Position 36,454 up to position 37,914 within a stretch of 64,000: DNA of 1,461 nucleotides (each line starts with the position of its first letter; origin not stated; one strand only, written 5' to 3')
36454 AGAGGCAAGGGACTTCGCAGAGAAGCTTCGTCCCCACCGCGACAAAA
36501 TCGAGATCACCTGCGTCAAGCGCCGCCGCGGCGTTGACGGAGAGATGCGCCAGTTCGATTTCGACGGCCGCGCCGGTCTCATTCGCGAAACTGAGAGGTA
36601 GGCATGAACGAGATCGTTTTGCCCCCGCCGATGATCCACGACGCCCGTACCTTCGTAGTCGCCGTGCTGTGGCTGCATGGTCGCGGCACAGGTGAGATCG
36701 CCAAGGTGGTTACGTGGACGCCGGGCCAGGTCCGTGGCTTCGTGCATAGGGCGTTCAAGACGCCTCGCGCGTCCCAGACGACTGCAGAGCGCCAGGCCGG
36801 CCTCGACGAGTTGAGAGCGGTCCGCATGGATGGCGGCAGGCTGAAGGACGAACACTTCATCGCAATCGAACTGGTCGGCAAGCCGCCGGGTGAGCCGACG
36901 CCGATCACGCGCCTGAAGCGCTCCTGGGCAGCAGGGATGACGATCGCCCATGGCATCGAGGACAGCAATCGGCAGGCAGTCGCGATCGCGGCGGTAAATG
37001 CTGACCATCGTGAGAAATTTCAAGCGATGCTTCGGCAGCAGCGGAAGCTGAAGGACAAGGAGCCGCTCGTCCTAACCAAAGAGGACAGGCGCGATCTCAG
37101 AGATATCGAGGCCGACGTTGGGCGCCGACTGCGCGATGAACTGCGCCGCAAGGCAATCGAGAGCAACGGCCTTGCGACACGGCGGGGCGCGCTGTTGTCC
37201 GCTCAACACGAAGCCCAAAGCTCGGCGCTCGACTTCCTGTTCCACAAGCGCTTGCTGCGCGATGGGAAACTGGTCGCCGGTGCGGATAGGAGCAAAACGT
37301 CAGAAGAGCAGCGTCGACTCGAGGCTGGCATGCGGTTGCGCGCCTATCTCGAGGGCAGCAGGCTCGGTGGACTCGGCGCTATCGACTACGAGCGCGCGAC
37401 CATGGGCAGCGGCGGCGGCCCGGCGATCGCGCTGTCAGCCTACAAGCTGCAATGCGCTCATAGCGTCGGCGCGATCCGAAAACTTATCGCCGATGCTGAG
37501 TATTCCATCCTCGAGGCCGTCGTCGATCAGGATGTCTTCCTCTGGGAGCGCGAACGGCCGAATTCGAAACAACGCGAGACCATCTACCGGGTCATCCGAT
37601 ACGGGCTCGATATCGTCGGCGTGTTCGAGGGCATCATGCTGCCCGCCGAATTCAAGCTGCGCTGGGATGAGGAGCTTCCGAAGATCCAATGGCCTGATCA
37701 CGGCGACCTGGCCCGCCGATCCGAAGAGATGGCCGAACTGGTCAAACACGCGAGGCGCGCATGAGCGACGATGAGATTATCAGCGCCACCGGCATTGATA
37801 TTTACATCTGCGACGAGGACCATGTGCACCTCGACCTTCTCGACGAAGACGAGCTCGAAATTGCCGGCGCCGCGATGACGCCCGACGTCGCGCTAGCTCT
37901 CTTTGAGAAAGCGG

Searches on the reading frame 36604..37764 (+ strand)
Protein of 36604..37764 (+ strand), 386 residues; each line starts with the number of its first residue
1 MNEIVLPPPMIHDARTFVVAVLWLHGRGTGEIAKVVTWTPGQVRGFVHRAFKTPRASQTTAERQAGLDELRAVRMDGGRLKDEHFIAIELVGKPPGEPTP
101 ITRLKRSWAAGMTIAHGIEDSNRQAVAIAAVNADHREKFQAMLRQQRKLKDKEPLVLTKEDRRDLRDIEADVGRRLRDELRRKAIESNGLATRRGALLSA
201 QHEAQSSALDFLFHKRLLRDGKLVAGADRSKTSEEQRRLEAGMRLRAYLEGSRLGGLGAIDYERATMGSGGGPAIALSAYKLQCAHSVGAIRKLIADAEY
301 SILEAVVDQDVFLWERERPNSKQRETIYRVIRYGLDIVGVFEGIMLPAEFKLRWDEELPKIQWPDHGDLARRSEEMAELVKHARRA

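Call 35: search_protein_families(library=phrogs, proteins=[window:36604-37764:+], max_evalue=0.001)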
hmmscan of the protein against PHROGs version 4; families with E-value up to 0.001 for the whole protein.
window:36604-37764:+ (386 aa): 1 family
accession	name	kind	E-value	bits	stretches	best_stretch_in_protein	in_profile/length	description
phrog_21451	-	unknown function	8.9e-05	23.2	1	235-336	58-157/169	-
